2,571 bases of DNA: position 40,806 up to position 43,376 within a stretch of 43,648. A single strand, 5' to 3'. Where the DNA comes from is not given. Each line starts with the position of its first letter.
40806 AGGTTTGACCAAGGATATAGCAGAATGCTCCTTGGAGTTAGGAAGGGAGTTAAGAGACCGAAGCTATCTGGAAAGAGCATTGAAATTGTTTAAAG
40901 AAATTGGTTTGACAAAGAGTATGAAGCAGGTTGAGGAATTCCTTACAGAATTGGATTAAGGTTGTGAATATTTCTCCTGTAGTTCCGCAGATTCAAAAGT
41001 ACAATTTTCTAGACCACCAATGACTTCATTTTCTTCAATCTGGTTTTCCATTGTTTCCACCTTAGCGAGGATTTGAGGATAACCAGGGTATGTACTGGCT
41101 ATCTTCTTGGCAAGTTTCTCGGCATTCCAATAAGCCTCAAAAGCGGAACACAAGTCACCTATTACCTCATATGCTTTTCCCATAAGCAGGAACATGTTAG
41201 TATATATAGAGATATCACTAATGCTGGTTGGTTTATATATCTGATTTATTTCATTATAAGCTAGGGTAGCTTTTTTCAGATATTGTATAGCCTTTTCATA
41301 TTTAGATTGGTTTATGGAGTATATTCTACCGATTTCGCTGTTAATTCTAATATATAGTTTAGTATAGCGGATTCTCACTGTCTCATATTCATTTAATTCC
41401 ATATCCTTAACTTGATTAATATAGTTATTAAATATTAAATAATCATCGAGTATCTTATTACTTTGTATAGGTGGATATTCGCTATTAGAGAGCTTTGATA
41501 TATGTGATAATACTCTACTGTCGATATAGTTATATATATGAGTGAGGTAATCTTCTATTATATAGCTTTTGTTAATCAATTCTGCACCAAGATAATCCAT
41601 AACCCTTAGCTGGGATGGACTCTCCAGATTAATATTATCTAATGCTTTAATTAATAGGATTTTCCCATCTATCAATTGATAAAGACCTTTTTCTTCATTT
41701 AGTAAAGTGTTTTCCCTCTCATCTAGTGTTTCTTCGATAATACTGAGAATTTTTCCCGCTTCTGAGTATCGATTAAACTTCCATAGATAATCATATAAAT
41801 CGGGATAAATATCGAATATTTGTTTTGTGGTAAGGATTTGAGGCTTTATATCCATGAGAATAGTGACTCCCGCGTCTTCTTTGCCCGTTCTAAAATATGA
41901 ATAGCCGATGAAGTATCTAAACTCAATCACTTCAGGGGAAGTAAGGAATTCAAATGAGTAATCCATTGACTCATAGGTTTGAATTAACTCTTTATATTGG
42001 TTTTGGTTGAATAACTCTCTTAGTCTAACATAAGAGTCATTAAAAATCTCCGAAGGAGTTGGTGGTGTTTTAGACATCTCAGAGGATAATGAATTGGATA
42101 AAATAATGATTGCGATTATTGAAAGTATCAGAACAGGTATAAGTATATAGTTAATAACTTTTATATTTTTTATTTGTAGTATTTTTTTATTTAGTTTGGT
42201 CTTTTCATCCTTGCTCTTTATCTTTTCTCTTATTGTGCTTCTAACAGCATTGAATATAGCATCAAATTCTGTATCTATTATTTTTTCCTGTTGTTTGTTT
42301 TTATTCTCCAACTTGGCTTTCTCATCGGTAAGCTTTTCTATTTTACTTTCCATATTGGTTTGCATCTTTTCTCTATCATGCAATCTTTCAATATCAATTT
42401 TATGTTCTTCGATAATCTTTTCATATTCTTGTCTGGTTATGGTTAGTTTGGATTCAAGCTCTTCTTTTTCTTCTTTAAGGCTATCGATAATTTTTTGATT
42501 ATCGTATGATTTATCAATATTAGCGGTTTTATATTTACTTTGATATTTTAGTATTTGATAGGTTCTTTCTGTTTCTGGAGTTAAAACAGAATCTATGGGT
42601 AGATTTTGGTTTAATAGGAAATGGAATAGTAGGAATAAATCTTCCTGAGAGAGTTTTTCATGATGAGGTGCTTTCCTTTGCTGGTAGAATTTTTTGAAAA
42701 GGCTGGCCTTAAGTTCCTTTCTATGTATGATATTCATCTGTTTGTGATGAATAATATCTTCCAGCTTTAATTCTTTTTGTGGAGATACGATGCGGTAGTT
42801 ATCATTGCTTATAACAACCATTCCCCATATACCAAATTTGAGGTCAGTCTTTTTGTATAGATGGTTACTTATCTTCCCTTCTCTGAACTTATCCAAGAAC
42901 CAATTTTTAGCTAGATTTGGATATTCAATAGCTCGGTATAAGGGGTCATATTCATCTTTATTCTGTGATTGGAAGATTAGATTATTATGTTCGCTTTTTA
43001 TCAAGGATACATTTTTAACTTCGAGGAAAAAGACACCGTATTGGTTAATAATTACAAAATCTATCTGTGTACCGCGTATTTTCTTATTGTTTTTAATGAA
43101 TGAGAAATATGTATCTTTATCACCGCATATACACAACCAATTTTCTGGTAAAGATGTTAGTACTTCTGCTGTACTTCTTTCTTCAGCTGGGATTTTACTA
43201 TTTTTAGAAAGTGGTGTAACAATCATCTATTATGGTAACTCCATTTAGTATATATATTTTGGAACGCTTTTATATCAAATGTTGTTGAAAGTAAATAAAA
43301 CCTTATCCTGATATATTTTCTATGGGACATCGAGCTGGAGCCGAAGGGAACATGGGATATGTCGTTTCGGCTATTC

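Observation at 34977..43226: Three-gene cassette (NYN/LOTUS-TPR nuclease, tandem-cyclase STAND NTPase-TPR, NERD/coiled-coil/TM/TPR): candidate nucleotide-signalling, nuclease-armed system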

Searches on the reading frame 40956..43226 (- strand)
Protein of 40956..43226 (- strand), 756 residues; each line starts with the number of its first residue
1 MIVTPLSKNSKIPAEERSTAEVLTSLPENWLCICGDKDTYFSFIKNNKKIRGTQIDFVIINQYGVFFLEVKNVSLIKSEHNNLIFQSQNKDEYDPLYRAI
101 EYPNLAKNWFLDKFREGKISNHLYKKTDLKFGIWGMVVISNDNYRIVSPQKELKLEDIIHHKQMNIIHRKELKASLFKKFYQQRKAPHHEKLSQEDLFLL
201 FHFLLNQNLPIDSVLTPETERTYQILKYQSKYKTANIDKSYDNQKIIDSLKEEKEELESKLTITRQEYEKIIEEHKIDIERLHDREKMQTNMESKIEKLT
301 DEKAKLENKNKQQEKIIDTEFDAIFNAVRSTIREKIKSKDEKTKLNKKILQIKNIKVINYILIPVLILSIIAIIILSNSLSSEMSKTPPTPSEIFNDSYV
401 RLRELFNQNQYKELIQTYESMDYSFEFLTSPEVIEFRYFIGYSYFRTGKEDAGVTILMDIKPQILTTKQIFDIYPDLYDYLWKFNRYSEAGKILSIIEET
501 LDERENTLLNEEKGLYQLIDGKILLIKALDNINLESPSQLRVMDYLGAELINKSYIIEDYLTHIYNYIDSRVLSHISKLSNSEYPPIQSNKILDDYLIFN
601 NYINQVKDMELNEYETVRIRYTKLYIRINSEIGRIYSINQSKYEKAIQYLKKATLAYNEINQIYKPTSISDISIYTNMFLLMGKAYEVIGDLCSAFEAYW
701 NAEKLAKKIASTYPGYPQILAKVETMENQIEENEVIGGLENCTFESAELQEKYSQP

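Call 3: search_protein_families(library=pfam, proteins=[window:40956-43226:-], max_evalue=0.01)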
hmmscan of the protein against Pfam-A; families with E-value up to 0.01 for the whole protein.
window:40956-43226:- (756 aa): 1 family
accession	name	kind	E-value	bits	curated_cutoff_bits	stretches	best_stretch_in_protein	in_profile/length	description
PF08378.17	NERD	-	1.7e-07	32.1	22.1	1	44-110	23-95/111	Nuclease-related domain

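Call 4: search_protein_families(library=padloc, proteins=[window:40956-43226:-], max_evalue=0.01)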
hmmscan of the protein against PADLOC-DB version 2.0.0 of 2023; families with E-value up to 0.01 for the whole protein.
window:40956-43226:- (756 aa): 0 families

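Call 6: search_protein_families(library=ncbifam, proteins=[window:40956-43226:-], max_evalue=0.001)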
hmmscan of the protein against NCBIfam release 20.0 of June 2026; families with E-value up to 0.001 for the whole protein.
window:40956-43226:- (756 aa): 0 families

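Call 15: find_homologous_proteins(query=window:40956-43226:-, max_evalue=0.001)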
Query window:40956-43226:- (756 aa): 7 proteins with E <= 0.001 among 8000 candidates.
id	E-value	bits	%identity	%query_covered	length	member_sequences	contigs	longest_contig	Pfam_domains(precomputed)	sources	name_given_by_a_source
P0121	0.0e+0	1654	100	100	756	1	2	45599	PF08378.18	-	-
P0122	0.0e+0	1176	70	100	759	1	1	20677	PF08378.18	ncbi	-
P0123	2.1e-217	742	48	100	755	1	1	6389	PF08378.18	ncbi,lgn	-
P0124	1.9e-213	729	48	99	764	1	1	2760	PF08378.18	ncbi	-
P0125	2.7e-211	722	46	100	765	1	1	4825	PF08378.18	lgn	-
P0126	3.6e-197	675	46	99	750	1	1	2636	PF08378.18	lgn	-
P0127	1.5e-195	670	45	100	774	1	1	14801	PF08378.18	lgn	-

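Call 16: find_encoding_contigs(protein=P0121, flank=10000, max_places=4)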
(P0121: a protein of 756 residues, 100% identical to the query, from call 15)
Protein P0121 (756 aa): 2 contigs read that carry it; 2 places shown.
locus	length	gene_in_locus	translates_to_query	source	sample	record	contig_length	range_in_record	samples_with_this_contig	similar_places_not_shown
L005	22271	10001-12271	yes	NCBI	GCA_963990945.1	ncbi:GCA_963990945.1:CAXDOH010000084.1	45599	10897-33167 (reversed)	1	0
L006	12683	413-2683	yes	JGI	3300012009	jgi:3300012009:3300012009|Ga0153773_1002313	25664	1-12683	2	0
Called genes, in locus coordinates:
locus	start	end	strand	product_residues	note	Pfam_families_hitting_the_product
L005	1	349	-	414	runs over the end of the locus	PF00202:Aminotran_3, PF00155:Aminotran_1_2 (weak)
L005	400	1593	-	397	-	PF00108:Thiolase_N, PF02803:Thiolase_C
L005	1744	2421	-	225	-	PF01144:CoA_trans, PF13336:AcetylCoA_hyd_C (faint)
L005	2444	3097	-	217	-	PF01144:CoA_trans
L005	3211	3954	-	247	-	-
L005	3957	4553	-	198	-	PF03551:PadR, PF13601:HTH_34 (weak)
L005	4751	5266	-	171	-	-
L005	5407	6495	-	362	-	PF04773:FecR (weak)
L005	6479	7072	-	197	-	-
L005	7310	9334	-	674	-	PF17239:DUF5312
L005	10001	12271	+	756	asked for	PF08378:NERD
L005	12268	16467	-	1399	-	PF00211:Guanylate_cyc, PF13191:AAA_16, PF13374:TPR_10 (faint), PF13176:TPR_7 (faint), PF13181:TPR_8 (faint), PF13424:TPR_12, PF17874:TPR_MalT, PF13424:TPR_12, +4 more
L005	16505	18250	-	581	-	PF01936:NYN, PF00515:TPR_1 (faint), PF07719:TPR_2 (faint), PF14559:TPR_19 (faint), PF13181:TPR_8 (faint), PF13414:TPR_11 (faint)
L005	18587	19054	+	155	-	PF01862:PvlArgDC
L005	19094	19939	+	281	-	PF17284:Spermine_synt_N, PF01564:Spermine_synth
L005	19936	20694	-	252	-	-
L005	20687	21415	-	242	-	PF00005:ABC_tran (weak)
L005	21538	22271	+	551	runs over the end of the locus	PF04851:ResIII, PF00270:DEAD, PF00271:Helicase_C, PF16124:RecQ_Zn_bind, PF09382:RQC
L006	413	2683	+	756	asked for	PF08378:NERD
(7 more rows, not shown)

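Call 17: find_encoding_contigs(protein=P0123, flank=10000, max_places=3)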
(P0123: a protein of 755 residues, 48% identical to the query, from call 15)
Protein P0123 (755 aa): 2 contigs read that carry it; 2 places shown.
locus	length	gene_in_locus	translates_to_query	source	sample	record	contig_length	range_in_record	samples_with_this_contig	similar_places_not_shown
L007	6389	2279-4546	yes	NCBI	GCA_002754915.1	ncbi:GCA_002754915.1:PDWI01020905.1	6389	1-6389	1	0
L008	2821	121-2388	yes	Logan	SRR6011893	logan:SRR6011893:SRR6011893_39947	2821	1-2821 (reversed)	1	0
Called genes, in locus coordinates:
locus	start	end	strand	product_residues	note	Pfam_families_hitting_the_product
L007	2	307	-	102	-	?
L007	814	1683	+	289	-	-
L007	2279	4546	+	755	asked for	PF08378:NERD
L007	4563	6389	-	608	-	?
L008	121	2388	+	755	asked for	PF08378:NERD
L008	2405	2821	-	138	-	?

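Call 42: search_protein_representatives(alignment_id=A1)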
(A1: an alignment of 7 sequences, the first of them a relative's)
Query: 7 sequences, 762 profile positions. Proteins with E-value up to 0.001 (for the whole library): 11; up to 1e-10: 7; up to 1e-30: 2. The best 11 are listed.
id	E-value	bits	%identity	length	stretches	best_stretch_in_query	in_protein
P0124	0.0e+00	1263.6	-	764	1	1-761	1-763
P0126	0.0e+00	1148.6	-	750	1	1-758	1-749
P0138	2.5e-29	118.7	-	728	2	11-455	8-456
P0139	1.1e-24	103.3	-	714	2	7-490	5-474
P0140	1.6e-18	83.0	-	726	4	12-419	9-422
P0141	2.3e-18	82.5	-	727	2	12-422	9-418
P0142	3.7e-18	81.8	-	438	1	11-421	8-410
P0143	1.3e-10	56.9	-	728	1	12-723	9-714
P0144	2.7e-09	52.5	-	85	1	596-671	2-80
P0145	1.1e-08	50.5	-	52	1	385-435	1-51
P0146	2.5e-04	36.1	-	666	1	9-618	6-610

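Call 43: find_encoding_contigs(protein=P0138, flank=10000, max_places=3)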
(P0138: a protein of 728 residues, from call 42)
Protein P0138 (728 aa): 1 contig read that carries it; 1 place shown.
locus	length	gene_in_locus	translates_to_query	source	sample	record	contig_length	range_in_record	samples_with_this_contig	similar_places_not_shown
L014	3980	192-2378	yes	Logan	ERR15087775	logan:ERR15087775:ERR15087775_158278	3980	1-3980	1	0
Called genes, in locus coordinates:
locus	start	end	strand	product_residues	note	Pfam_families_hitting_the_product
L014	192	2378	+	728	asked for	PF08378:NERD, PF00515:TPR_1 (faint), PF13181:TPR_8 (faint), PF13424:TPR_12 (faint)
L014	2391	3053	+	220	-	PF01965:DJ-1_PfpI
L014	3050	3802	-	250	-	PF01048:PNP_UDP_1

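Call 44: find_encoding_contigs(protein=P0139, flank=10000, max_places=3)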
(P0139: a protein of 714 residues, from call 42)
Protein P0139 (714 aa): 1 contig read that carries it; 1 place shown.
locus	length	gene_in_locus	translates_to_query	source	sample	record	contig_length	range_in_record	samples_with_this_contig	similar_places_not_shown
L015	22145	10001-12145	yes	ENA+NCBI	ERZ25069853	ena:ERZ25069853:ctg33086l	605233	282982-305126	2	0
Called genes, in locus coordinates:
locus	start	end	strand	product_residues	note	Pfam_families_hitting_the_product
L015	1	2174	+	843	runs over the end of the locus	PF00912:Transgly, PF00905:Transpeptidase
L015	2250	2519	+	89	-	-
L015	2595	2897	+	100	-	-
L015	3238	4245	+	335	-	-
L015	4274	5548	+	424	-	PF02403:Seryl_tRNA_N, PF00587:tRNA-synt_2b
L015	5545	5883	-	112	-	-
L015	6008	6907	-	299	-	-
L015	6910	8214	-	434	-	PF01523:PmbA_TldD_1st, PF19289:PmbA_TldD_3rd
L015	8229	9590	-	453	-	PF01523:PmbA_TldD_1st (faint), PF19290:PmbA_TldD_2nd, PF19289:PmbA_TldD_3rd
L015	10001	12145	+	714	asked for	PF08378:NERD, PF07719:TPR_2 (faint), PF13424:TPR_12 (weak)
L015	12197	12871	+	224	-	PF01965:DJ-1_PfpI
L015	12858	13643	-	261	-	PF01048:PNP_UDP_1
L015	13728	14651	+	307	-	-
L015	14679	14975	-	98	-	PF00381:PTS-HPr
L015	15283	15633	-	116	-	-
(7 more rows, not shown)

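Call 48: search_protein_families(library=pfam, proteins=[L005:7310-9334:-, L005:6479-7072:-, L005:5407-6495:-, L005:4751-5266:-, L005:3957-4553:-, L007:814-1683:+], max_evalue=0.01)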
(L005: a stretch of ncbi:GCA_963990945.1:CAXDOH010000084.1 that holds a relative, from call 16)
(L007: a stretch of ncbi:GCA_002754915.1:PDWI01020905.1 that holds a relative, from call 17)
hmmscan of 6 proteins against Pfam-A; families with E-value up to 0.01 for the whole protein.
L005:7310-9334:- (674 aa): 1 family
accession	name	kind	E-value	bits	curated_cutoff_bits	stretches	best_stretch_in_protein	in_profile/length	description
PF17239.7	DUF5312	-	1.9e-13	50.1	25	1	368-659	271-552/553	Family of unknown function (DUF5312)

L005:6479-7072:- (197 aa): 1 family
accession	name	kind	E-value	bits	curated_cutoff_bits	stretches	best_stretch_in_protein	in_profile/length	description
PF13646.12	HEAT_2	-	7e-05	23.5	27.7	1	92-160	2-69/88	HEAT repeats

L005:5407-6495:- (362 aa): 1 family
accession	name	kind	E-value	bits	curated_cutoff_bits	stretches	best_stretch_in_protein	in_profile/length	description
PF04773.18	FecR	-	3.8e-07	30.9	24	1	76-169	4-97/97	FecR protein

L005:4751-5266:- (171 aa): 0 families

L005:3957-4553:- (198 aa): 9 families
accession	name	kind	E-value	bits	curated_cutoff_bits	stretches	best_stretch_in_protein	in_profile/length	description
PF03551.20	PadR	-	1.1e-12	48.2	27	1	13-87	1-74/75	Transcriptional regulator PadR-like family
PF13601.12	HTH_34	-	5.9e-07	30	27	1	35-91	19-74/80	Winged helix DNA-binding domain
PF13463.12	HTH_27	-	0.00037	21.1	22.2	1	35-82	23-68/68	Winged helix DNA-binding domain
PF21100.3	MCM_C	-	0.00049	20.3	27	1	13-66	10-59/64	MCM protein C-terminal winged helix-turn-helix domain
PF01978.25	TrmB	-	0.0025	18.1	25.6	1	40-77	32-63/68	Sugar-specific transcriptional regulator TrmB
PF10711.15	DUF2513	-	0.0035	18.1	29.6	0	39-88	30-80/100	Hypothetical protein (DUF2513)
PF01454.25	MAGE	-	0.004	17.4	25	1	18-88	132-206/207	MAGE homology domain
PF01325.25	Fe_dep_repress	-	0.0053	17.4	26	0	41-66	33-58/60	Iron dependent repressor, N-terminal DNA binding domain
PF13730.12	HTH_36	-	0.0071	16.6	25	0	37-60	32-55/55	Helix-turn-helix domain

L007:814-1683:+ (289 aa): 6 families
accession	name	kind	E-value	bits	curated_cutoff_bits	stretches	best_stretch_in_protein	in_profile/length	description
PF12799.13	LRR_4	-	1.7e-26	92.1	27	4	120-162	1-44/44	Leucine Rich repeats (2 copies)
PF13855.12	LRR_8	-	1.4e-13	50.8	27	2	92-132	19-61/61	Leucine rich repeat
PF23952.1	LRR_EndoS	-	4.7e-09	36.9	27.9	1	50-166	1-111/116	Endo-beta-N-acetylglucosaminidase EndoS LRR domain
PF23598.1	LRR_14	-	3.4e-07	29.8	40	1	81-219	52-177/353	Leucine-rich repeat region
PF14580.12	LRR_9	-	1.6e-06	28.2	30.5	1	83-147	49-115/175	Leucine-rich repeat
PF13516.12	LRR_6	-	0.0057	17.1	23.4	0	141-154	2-15/24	Leucine Rich repeat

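Call 64: predict_structure(alignment_id=A1)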
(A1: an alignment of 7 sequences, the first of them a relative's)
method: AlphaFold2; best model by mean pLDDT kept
length: 756 residues; sequences in the alignment: 7
mean_pLDDT: 67.8   pTM: 0.50
mean pLDDT of the five models: 67.8, 65.4, 63.6, 62.1, 61.1
residues with pLDDT >= 90: 181; 70-90: 228; 50-70: 134; < 50: 213
segments of 3 or more residues with pLDDT < 50: 42-52, 62-65, 77-243, 337-349, 425-429
pLDDT, mean of each block of 10 residues (from residue 1): 59 66 61 59 39 54 50 49 44 37 41 38 33 27 29 27 25 36 36 38 32 32 37 33 52 68 72 74 74 79 79 73 64 49 44 53 71 71 54 67 89 86 54 73 88 85 81 92 92 90 88 88 93 86 71 86 96 91 86 95 94 91 95 92 94 93 80 91 93 94 90 85 91 84 84 66
secondary structure, 60 per line:
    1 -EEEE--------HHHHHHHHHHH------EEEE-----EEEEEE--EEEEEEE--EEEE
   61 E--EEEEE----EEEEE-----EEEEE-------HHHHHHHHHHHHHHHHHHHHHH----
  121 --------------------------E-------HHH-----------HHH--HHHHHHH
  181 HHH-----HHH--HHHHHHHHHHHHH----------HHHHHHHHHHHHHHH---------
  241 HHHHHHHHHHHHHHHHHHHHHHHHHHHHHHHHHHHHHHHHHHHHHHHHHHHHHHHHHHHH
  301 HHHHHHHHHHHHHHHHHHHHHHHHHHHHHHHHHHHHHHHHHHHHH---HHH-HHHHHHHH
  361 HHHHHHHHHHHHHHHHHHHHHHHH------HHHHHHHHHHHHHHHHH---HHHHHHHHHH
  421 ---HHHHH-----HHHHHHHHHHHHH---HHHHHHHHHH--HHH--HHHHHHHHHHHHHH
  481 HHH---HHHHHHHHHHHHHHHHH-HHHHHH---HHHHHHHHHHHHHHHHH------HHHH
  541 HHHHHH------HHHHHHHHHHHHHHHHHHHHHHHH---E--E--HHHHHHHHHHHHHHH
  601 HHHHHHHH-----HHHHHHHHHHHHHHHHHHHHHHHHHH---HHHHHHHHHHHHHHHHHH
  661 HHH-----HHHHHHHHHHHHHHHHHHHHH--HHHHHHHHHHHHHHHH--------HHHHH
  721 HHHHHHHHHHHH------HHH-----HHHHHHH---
elements in order (helices of 4 or more, strands of 3 or more residues): E2-5 H14-24 E31-34 E40-45 E48-54 E57-61 E64-68 E73-77 E83-87 H95-116 H174-183 H194-206 H217-231 H241-345 H353-384 H391-407 H411-420 H424-428 H434-446 H450-459 H467-483 H487-503 H505-510 H514-530 H537-546 H553-576 H586-608 H614-639 H643-663 H669-689 H692-707 H716-732 H747-753

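Call 68: fold_search(model_id=the predicted structure, library=pdb)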
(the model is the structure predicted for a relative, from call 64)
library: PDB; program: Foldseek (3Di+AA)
matches with E <= 10: 1300; with E <= 0.001: 54
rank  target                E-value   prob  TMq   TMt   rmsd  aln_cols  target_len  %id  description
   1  5a7d_E                6.2e-06  1.00  0.19  0.34  16.1       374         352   14  Tetrameric assembly of LGN with Inscuteable (released 2016-08-03)
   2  9qhb                  7.4e-06  1.00  0.14  0.32  16.2       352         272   15  Crystal structure of 16-repeat CTPR protein with eliminated coordination sites (released 2025-10-22)
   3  4a1s_A                9.8e-06  1.00  0.18  0.31  16.8       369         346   14  Crystallographic structure of the Pins:Insc complex (released 2012-03-28)
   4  5a7d_D                1.4e-05  1.00  0.18  0.33  15.7       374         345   13  Tetrameric assembly of LGN with Inscuteable (released 2016-08-03)
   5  5a7d_G                1.7e-05  1.00  0.18  0.31  16.5       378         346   13  Tetrameric assembly of LGN with Inscuteable (released 2016-08-03)
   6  4a1s_B                2.0e-05  1.00  0.18  0.34  16.1       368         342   14  Crystallographic structure of the Pins:Insc complex (released 2012-03-28)
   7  5a7d_F                2.2e-05  1.00  0.18  0.33  15.8       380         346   14  Tetrameric assembly of LGN with Inscuteable (released 2016-08-03)
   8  6hc2_S                2.3e-05  1.00  0.15  0.26  19.2       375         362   15  Crystal structure of NuMA/LGN hetero-hexamers (released 2019-05-29)
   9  6hc2_A                2.4e-05  1.00  0.15  0.26  17.6       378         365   14  Crystal structure of NuMA/LGN hetero-hexamers (released 2019-05-29)
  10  5a7d_H                2.6e-05  1.00  0.17  0.31  16.6       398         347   13  Tetrameric assembly of LGN with Inscuteable (released 2016-08-03)
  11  5g04_X                3.3e-05  1.00  0.17  0.23  19.3       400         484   15  Structure of the human APC-Cdc20-Hsl1 complex (released 2016-05-25)
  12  7t7t_A                4.3e-05  1.00  0.12  0.18  21.9       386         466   14  Structure of TSK/BRU1 bound to histone H3.1 (released 2022-03-30)
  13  5g04_Y                4.7e-05  1.00  0.17  0.25  17.9       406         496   13  Structure of the human APC-Cdc20-Hsl1 complex (released 2016-05-25)
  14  6hc2_E                4.7e-05  1.00  0.15  0.26  18.6       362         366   15  Crystal structure of NuMA/LGN hetero-hexamers (released 2019-05-29)
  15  5a7d_B                5.7e-05  1.00  0.17  0.29  16.8       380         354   13  Tetrameric assembly of LGN with Inscuteable (released 2016-08-03)
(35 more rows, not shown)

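Call 85: find_encoding_contigs(protein=P0125, flank=5000, max_places=3)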
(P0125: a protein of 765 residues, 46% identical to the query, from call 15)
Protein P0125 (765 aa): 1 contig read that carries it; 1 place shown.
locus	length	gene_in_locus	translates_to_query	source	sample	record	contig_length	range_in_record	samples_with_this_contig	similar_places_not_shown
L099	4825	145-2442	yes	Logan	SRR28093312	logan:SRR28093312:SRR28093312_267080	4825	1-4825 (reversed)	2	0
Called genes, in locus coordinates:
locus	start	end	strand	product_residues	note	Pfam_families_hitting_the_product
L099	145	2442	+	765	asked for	PF08378:NERD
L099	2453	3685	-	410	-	PF02073:Peptidase_M29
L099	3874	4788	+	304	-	PF01509:TruB_N, PF16198:TruB_C_2 (weak)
